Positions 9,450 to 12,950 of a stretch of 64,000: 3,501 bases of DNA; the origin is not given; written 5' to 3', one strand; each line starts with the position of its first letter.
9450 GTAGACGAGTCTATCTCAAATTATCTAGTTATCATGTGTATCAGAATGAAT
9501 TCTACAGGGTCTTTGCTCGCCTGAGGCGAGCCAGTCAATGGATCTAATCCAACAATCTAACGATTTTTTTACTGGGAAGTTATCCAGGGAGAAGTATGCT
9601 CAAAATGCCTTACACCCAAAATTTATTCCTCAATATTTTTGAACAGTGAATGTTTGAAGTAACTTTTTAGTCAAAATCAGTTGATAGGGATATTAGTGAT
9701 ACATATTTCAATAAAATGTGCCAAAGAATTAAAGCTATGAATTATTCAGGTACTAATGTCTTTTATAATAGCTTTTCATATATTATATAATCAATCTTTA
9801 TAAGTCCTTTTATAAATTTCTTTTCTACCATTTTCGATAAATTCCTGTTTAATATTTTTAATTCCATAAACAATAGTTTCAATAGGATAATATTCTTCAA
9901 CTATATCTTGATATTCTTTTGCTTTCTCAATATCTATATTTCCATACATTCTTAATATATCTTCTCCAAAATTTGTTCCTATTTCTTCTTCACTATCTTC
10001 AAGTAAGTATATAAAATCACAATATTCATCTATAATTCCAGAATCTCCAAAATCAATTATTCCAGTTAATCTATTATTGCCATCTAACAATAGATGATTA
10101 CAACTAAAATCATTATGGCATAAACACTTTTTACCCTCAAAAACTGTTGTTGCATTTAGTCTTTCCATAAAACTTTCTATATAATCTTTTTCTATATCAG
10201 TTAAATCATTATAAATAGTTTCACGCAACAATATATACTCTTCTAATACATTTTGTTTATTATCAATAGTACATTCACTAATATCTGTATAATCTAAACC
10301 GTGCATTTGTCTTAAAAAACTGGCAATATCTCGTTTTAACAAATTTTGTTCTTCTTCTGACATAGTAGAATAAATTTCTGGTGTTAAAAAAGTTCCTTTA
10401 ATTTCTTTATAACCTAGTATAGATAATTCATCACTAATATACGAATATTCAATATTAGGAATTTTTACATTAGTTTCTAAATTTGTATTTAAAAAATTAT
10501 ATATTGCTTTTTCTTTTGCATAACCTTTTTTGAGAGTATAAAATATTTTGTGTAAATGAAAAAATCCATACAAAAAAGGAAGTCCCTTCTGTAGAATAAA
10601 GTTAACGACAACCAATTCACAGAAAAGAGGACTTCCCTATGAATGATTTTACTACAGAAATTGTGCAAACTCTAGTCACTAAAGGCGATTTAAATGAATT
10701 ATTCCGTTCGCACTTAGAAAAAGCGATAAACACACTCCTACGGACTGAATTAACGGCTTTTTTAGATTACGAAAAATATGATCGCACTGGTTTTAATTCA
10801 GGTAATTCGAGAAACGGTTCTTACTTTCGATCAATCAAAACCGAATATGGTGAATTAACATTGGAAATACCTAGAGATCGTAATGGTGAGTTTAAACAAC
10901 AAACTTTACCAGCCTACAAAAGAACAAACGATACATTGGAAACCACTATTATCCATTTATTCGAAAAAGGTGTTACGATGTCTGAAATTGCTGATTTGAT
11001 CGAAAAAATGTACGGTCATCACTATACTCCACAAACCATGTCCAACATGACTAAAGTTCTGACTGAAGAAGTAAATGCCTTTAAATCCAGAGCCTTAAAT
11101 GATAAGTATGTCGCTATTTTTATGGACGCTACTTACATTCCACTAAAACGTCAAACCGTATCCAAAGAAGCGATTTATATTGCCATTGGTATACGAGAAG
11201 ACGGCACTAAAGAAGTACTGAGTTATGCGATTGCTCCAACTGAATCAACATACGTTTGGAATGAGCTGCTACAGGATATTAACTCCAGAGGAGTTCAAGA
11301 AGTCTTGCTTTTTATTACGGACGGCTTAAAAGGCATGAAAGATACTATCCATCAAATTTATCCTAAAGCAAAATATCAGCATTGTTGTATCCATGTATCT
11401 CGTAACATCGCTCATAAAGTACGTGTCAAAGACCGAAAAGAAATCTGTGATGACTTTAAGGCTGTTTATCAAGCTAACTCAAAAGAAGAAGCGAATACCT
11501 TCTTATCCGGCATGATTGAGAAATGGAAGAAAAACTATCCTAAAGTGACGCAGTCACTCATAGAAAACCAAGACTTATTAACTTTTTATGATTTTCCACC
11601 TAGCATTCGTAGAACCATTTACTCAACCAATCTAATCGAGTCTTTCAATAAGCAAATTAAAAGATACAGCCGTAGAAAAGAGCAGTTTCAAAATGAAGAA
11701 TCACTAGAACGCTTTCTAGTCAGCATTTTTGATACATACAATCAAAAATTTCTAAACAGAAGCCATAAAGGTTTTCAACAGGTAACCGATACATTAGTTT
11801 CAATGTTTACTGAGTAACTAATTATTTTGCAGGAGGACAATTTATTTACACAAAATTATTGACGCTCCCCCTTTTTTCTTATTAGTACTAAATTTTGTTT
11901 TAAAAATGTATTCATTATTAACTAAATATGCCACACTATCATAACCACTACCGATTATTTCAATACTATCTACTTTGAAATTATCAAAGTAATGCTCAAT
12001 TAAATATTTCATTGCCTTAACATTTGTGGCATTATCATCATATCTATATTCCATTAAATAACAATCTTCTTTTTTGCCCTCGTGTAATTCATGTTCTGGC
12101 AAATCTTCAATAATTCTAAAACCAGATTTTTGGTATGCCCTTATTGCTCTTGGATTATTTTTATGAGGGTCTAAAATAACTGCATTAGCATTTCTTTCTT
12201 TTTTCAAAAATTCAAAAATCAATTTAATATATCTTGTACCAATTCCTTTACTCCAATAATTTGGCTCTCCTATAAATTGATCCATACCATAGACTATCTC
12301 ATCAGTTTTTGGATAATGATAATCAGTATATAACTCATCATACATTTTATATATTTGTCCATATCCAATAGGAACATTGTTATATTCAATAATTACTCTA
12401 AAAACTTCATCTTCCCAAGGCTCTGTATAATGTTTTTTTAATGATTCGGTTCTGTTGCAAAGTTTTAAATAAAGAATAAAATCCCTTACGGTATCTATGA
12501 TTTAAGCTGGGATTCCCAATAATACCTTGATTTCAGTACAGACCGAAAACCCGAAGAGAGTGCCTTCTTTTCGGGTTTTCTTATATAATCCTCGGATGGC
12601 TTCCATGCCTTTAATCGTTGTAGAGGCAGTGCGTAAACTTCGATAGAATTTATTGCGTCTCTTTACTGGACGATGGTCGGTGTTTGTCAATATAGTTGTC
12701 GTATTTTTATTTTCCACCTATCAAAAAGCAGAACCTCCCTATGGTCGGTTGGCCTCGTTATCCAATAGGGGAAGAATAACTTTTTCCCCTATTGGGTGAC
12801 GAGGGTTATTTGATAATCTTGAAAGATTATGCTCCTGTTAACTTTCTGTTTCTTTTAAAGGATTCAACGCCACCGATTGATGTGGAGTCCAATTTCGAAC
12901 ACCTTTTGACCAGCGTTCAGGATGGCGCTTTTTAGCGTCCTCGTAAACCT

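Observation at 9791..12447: Bifunctional gentamicin-resistance gene aac(6')-Ie-aph(2'')-Ia cut exactly at its interdomain linker by an IS256-family element (8-bp duplication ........) and 5'-truncated by IS1216; an IS-initiated ORF could still express the APH(2'') domain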

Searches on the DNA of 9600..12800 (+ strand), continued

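Call 36: get_annotated_region(hit=H2, flank=3000)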
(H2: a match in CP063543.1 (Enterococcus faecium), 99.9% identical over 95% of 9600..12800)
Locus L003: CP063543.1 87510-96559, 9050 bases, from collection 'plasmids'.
description: Enterococcus faecium strain BMT-4-1-1 plasmid pRL-1-1_01, complete sequence
organism: Enterococcus faecium (NCBI taxid 1352)
taxonomy: Bacteria; Bacillota; Bacilli; Lactobacillales; Enterococcaceae; Enterococcus; Enterococcus faecium
host: -; source: Homo sapiens,rectal swab; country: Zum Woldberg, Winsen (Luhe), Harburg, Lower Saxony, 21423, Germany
typing (MOB-suite, as given by PLSDB): conjugative; replicon rep_cluster_893; relaxase MOBP,MOBP; mating-pair formation MPF_T
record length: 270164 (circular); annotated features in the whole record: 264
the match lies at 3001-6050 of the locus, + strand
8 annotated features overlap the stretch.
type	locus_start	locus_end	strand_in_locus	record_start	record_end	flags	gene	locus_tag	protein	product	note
CDS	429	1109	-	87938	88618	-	-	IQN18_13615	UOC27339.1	IS6-like element IS1216 family transposase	-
CDS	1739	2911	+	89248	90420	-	-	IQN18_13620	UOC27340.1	IS256-like element IS256 family transposase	-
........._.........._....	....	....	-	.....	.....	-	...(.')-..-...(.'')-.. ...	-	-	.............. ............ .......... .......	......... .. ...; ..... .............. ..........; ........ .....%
CDS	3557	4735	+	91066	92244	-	-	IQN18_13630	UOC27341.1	IS256-like element ISEf1 family transposase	-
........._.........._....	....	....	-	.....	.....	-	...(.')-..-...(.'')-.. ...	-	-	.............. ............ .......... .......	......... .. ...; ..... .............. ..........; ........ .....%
CDS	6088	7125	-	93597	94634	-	-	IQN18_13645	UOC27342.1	IS3 family transposase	-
CDS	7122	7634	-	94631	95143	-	-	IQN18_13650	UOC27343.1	transposase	-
CDS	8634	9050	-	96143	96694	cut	-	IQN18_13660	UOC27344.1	DUF334 domain-containing protein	-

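Call 37: get_annotated_region(hit=H1, flank=3000)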
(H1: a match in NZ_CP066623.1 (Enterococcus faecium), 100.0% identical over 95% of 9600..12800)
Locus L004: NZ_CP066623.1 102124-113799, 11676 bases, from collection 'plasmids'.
description: Enterococcus faecium strain Dallas 131_2 plasmid p1, complete sequence
organism: Enterococcus faecium (NCBI taxid 1352)
taxonomy: Bacteria; Bacillota; Bacilli; Lactobacillales; Enterococcaceae; Enterococcus; Enterococcus faecium
host: -; source: Homo sapiens,cell culture,rectal swab; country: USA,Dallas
typing (MOB-suite, as given by PLSDB): conjugative; replicon rep_cluster_893; relaxase MOBP; mating-pair formation MPF_T
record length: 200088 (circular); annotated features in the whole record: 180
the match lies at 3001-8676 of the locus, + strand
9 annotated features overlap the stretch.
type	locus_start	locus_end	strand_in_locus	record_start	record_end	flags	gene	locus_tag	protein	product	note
CDS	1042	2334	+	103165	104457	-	-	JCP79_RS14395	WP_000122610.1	ISL3-like element IS1251 family transposase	GO:0006313 - DNA transposition [Evidence IEA]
CDS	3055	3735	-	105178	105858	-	-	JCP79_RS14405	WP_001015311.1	IS6-like element IS1216 family transposase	GO:0006313 - DNA transposition [Evidence IEA]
CDS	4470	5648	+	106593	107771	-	-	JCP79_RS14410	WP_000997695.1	IS256-like element ISEf1 family transposase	GO:0006313 - DNA transposition [Evidence IEA]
CDS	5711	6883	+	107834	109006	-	-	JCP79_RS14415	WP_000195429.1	IS256-like element IS256 family transposase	GO:0006313 - DNA transposition [Evidence IEA]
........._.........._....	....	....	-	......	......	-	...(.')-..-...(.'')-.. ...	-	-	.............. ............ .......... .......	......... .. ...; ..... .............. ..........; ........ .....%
predicted_resistance_gene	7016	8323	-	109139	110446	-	aac(6')-Ie/aph(2'')-Ia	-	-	bifunctional aminoglycoside N-acetyltransferase AAC(6')-Ie/aminoglycoside O-phosphotransferase APH(2'')-Ia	predicted by amrfinderplus; class AMINOGLYCOSIDE; identity 100.0%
CDS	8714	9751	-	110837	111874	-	-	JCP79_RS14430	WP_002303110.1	IS3 family transposase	-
CDS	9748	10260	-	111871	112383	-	-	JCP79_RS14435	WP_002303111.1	transposase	GO:0006313 - DNA transposition [Evidence IEA]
CDS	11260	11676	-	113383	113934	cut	-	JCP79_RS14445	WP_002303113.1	DUF334 domain-containing protein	-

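Call 38: get_annotated_region(hit=H4, flank=3000)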
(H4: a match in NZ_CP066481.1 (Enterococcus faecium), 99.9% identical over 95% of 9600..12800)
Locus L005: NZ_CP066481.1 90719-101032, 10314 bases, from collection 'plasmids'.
description: Enterococcus faecium strain Dallas 93_3 plasmid p93_3_187kb, complete sequence
organism: Enterococcus faecium (NCBI taxid 1352)
taxonomy: Bacteria; Bacillota; Bacilli; Lactobacillales; Enterococcaceae; Enterococcus; Enterococcus faecium
host: -; source: Homo sapiens,cell culture,rectal swab; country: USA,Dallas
typing (MOB-suite, as given by PLSDB): conjugative; replicon rep_cluster_893; relaxase MOBP; mating-pair formation MPF_T
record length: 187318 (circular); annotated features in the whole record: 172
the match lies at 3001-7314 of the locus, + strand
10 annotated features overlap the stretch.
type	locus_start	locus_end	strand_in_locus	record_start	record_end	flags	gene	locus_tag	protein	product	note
CDS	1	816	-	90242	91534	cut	-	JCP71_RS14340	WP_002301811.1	IS256 family transposase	-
CDS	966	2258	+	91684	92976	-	-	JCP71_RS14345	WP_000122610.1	ISL3-like element IS1251 family transposase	GO:0006313 - DNA transposition [Evidence IEA]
CDS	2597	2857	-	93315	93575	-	-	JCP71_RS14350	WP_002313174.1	hypothetical protein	-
CDS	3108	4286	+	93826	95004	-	-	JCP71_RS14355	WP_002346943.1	IS256-like element ISEf1 family transposase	GO:0006313 - DNA transposition [Evidence IEA]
CDS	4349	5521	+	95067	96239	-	-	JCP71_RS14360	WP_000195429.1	IS256-like element IS256 family transposase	GO:0006313 - DNA transposition [Evidence IEA]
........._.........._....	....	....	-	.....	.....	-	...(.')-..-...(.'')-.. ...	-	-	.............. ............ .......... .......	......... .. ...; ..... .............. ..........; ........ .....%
predicted_resistance_gene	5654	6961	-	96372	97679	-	aac(6')-Ie/aph(2'')-Ia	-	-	bifunctional aminoglycoside N-acetyltransferase AAC(6')-Ie/aminoglycoside O-phosphotransferase APH(2'')-Ia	predicted by amrfinderplus; class AMINOGLYCOSIDE; identity 100.0%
CDS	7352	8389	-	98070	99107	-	-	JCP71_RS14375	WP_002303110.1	IS3 family transposase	-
CDS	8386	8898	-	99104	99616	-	-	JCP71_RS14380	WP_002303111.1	transposase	GO:0006313 - DNA transposition [Evidence IEA]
CDS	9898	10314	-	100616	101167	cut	-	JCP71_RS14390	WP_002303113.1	DUF334 domain-containing protein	-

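Call 40: get_annotated_region(hit=H16, flank=8000)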
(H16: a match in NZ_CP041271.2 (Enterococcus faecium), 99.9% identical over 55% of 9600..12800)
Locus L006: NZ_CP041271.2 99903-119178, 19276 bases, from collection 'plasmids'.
description: Enterococcus faecium strain VVEswe-S plasmid pVVEswe-S1, complete sequence
organism: Enterococcus faecium (NCBI taxid 1352)
taxonomy: Bacteria; Bacillota; Bacilli; Lactobacillales; Enterococcaceae; Enterococcus; Enterococcus faecium
host: -; source: Homo sapiens,feces; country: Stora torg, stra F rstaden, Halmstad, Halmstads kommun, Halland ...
typing (MOB-suite, as given by PLSDB): conjugative; replicon rep_cluster_893; relaxase MOBP; mating-pair formation MPF_T
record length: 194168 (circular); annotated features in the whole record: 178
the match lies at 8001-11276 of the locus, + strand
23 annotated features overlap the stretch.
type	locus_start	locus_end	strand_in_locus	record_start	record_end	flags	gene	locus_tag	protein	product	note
CDS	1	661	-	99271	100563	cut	-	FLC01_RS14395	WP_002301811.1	IS256 family transposase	-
CDS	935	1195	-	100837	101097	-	-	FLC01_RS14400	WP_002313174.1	hypothetical protein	-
CDS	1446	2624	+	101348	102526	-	-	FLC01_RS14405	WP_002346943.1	IS256-like element ISEf1 family transposase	GO:0006313 - DNA transposition [Evidence IEA]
CDS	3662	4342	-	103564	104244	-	-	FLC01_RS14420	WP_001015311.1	IS6-like element IS1216 family transposase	GO:0006313 - DNA transposition [Evidence IEA]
CDS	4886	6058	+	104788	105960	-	-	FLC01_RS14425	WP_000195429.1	IS256-like element IS256 family transposase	GO:0006313 - DNA transposition [Evidence IEA]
CDS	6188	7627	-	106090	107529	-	-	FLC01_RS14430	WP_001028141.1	bifunctional aminoglycoside N-acetyltransferase AAC(6')-Ie/aminoglycoside O-phosphotransferase APH(2'')-Ia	-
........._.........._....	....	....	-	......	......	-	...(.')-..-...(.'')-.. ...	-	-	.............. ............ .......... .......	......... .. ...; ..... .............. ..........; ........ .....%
predicted_resistance_gene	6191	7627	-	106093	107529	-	aac(6')-Ie/aph(2'')-Ia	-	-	bifunctional aminoglycoside N-acetyltransferase AAC(6')-Ie/aminoglycoside O-phosphotransferase APH(2'')-Ia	predicted by amrfinderplus; class AMINOGLYCOSIDE; identity 99.79%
CDS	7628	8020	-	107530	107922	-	-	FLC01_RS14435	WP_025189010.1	GNAT family N-acetyltransferase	-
CDS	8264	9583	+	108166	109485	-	-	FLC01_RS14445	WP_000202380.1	IS1380-like element IS1678 family transposase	GO:0006313 - DNA transposition [Evidence IEA]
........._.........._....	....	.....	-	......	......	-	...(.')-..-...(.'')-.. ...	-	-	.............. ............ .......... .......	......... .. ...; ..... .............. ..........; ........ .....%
CDS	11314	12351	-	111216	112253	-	-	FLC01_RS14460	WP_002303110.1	IS3 family transposase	-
CDS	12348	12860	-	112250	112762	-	-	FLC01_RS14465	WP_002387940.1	transposase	GO:0006313 - DNA transposition [Evidence IEA]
CDS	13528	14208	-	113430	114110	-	-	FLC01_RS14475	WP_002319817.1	IS6-like element ISS1N family transposase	GO:0006313 - DNA transposition [Evidence IEA]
CDS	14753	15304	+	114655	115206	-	-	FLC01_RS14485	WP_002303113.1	DUF334 domain-containing protein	-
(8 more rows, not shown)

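Call 43: get_annotated_region(hit=H8, flank=2500)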
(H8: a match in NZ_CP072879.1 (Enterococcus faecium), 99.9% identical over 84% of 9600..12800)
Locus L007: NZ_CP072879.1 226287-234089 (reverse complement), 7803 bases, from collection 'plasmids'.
description: Enterococcus faecium strain F88 plasmid pF88_1, complete sequence
organism: Enterococcus faecium (NCBI taxid 1352)
taxonomy: Bacteria; Bacillota; Bacilli; Lactobacillales; Enterococcaceae; Enterococcus; Enterococcus faecium
host: -; source: stream/river surface water; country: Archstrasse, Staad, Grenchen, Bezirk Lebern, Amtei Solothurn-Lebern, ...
typing (MOB-suite, as given by PLSDB): conjugative; replicon Inc18,rep_cluster_893; relaxase MOBP,MOBP; mating-pair formation MPF_T
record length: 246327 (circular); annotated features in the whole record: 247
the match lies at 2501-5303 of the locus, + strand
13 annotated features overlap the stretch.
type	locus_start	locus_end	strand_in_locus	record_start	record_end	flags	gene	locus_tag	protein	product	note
predicted_resistance_gene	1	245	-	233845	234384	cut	sat4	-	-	streptothricin N-acetyltransferase Sat4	predicted by amrfinderplus; class STREPTOTHRICIN; identity 100.0%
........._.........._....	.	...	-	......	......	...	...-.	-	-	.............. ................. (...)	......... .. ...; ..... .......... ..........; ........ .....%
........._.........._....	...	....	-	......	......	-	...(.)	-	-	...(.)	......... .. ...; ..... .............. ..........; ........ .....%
CDS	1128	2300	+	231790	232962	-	-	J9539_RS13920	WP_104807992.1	IS256-like element IS1542 family transposase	-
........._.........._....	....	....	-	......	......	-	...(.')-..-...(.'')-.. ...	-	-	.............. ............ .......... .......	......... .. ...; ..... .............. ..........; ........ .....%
CDS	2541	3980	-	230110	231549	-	aph(2'')-Ia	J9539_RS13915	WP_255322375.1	aminoglycoside O-phosphotransferase APH(2'')-Ia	-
predicted_resistance_gene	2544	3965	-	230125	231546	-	aac(6')-Ie/aph(2'')-Ia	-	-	bifunctional aminoglycoside N-acetyltransferase AAC(6')-Ie/aminoglycoside O-phosphotransferase APH(2'')-Ia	predicted by amrfinderplus; class AMINOGLYCOSIDE; identity 100.0%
CDS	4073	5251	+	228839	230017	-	-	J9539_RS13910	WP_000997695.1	IS256-like element ISEf1 family transposase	-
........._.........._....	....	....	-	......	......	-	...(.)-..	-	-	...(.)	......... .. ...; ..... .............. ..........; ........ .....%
CDS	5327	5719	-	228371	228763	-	-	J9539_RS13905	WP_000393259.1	GNAT family N-acetyltransferase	-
CDS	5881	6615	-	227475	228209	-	-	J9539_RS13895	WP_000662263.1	class I SAM-dependent methyltransferase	GO:0032259 - methylation [Evidence IEA]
CDS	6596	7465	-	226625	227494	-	-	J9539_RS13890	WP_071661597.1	nucleotidyltransferase domain-containing protein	-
CDS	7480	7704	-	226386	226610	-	-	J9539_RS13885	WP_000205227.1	helix-turn-helix transcriptional regulator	-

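Call 44: get_annotated_region(hit=H9, flank=2500)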
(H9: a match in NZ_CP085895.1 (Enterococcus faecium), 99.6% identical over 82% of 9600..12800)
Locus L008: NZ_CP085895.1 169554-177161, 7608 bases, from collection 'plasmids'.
description: Enterococcus faecium strain SC1762 plasmid p1, complete sequence
organism: Enterococcus faecium (NCBI taxid 1352)
taxonomy: Bacteria; Bacillota; Bacilli; Lactobacillales; Enterococcaceae; Enterococcus; Enterococcus faecium
host: -; source: Homo sapiens,cell culture; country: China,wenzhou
typing (MOB-suite, as given by PLSDB): conjugative; replicon rep_cluster_893; relaxase MOBP; mating-pair formation MPF_T
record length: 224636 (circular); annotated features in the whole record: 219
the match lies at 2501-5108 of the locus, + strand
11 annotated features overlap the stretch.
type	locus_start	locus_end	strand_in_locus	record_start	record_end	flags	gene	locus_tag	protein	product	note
CDS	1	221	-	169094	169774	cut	-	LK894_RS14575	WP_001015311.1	IS6-like element IS1216 family transposase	GO:0006313 - DNA transposition [Evidence IEA]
CDS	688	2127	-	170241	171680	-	-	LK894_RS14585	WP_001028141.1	bifunctional aminoglycoside N-acetyltransferase AAC(6')-Ie/aminoglycoside O-phosphotransferase APH(2'')-Ia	-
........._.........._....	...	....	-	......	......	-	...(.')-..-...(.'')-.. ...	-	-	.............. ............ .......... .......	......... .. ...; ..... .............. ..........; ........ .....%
predicted_resistance_gene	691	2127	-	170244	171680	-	aac(6')-Ie/aph(2'')-Ia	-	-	bifunctional aminoglycoside N-acetyltransferase AAC(6')-Ie/aminoglycoside O-phosphotransferase APH(2'')-Ia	predicted by amrfinderplus; class AMINOGLYCOSIDE; identity 99.79%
CDS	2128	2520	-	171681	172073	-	-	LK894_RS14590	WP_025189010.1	GNAT family N-acetyltransferase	-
CDS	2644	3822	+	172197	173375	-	-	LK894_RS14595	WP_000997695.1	IS256-like element ISEf1 family transposase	GO:0006313 - DNA transposition [Evidence IEA]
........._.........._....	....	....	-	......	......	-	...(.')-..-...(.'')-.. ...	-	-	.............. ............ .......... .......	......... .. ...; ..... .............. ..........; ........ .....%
CDS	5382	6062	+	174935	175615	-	-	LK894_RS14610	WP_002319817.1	IS6-like element ISS1N family transposase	GO:0006313 - DNA transposition [Evidence IEA]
CDS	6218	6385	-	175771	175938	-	-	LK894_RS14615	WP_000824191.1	hypothetical protein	-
CDS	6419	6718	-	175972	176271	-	-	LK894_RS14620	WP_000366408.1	BRCT domain-containing protein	-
CDS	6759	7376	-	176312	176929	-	-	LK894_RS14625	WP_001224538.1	recombinase family protein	GO:0006310 - DNA recombination [Evidence IEA]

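Call 45: get_annotated_region(hit=H11, flank=2500)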
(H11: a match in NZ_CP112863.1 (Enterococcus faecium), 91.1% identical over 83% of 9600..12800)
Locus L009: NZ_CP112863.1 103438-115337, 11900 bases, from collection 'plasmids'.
description: Enterococcus faecium strain DVT1681 plasmid unnamed1
organism: Enterococcus faecium (NCBI taxid 1352)
taxonomy: Bacteria; Bacillota; Bacilli; Lactobacillales; Enterococcaceae; Enterococcus; Enterococcus faecium
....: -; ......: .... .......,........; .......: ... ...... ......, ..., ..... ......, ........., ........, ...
typing (MOB-suite, as given by PLSDB): conjugative; replicon rep_cluster_893; relaxase MOBP; mating-pair formation MPF_T
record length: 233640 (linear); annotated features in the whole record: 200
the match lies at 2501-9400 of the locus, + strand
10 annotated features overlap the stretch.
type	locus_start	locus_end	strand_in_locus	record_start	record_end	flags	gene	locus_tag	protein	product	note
CDS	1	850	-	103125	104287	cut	-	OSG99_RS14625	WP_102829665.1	IS3-like element ISEfa8 family transposase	GO:0006313 - DNA transposition [Evidence IEA]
CDS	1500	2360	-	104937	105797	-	-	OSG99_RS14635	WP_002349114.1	Rossmann-like and DUF2520 domain-containing protein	-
CDS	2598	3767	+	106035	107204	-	-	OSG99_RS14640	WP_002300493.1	IS256 family transposase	-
CDS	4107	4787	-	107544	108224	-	-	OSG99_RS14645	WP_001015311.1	IS6-like element IS1216 family transposase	GO:0006313 - DNA transposition [Evidence IEA]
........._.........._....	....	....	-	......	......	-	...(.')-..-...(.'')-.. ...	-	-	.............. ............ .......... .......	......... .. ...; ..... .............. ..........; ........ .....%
CDS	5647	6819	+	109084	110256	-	-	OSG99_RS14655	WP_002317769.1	IS256-like element IS256 family transposase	GO:0006313 - DNA transposition [Evidence IEA]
CDS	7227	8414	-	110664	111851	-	-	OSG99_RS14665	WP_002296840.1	IS256-like element IS16 family transposase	GO:0006313 - DNA transposition [Evidence IEA]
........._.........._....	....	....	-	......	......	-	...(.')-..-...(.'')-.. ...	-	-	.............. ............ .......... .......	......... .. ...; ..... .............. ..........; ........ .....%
CDS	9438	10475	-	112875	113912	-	-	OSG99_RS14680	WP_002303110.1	IS3 family transposase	-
CDS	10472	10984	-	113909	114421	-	-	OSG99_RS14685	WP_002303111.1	transposase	GO:0006313 - DNA transposition [Evidence IEA]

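Call 46: get_annotated_region(hit=H13, flank=2500)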
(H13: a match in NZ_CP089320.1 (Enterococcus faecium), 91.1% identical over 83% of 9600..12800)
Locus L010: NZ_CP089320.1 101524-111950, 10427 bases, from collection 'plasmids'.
description: Enterococcus faecium strain NMVRE-001 plasmid p1, complete sequence
organism: Enterococcus faecium (NCBI taxid 1352)
taxonomy: Bacteria; Bacillota; Bacilli; Lactobacillales; Enterococcaceae; Enterococcus; Enterococcus faecium
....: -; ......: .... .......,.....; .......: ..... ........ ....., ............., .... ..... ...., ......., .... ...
typing (MOB-suite, as given by PLSDB): conjugative; replicon rep_cluster_893; relaxase MOBP; mating-pair formation MPF_T
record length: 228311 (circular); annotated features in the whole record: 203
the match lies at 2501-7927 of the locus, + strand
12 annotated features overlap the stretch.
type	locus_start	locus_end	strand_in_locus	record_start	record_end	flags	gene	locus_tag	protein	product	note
CDS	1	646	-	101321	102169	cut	panC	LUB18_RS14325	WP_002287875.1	pantoate--beta-alanine ligase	GO:0015940 - pantothenate biosynthetic process [Evidence IEA]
CDS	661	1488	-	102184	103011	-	panB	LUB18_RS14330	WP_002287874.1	3-methyl-2-oxobutanoate hydroxymethyltransferase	GO:0015940 - pantothenate biosynthetic process [Evidence IEA]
CDS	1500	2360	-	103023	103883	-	-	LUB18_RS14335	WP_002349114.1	Rossmann-like and DUF2520 domain-containing protein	-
CDS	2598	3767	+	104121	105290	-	-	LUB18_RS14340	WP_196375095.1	IS256 family transposase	-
CDS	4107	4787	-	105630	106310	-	-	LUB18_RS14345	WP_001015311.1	IS6-like element IS1216 family transposase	GO:0006313 - DNA transposition [Evidence IEA]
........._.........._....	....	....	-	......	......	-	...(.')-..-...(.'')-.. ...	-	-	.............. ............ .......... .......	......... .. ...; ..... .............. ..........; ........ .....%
CDS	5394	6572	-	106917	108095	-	-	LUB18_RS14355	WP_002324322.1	IS256-like element ISEfm2 family transposase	GO:0006313 - DNA transposition [Evidence IEA]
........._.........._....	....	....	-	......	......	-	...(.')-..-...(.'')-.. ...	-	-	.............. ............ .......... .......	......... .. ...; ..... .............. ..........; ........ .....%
CDS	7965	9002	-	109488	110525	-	-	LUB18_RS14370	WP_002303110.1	IS3 family transposase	-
CDS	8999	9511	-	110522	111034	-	-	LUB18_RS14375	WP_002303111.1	transposase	GO:0006313 - DNA transposition [Evidence IEA]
CDS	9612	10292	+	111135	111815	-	-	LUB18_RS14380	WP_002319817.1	IS6-like element ISS1N family transposase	GO:0006313 - DNA transposition [Evidence IEA]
CDS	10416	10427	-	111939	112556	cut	-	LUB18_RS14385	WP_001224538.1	recombinase family protein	GO:0006310 - DNA recombination [Evidence IEA]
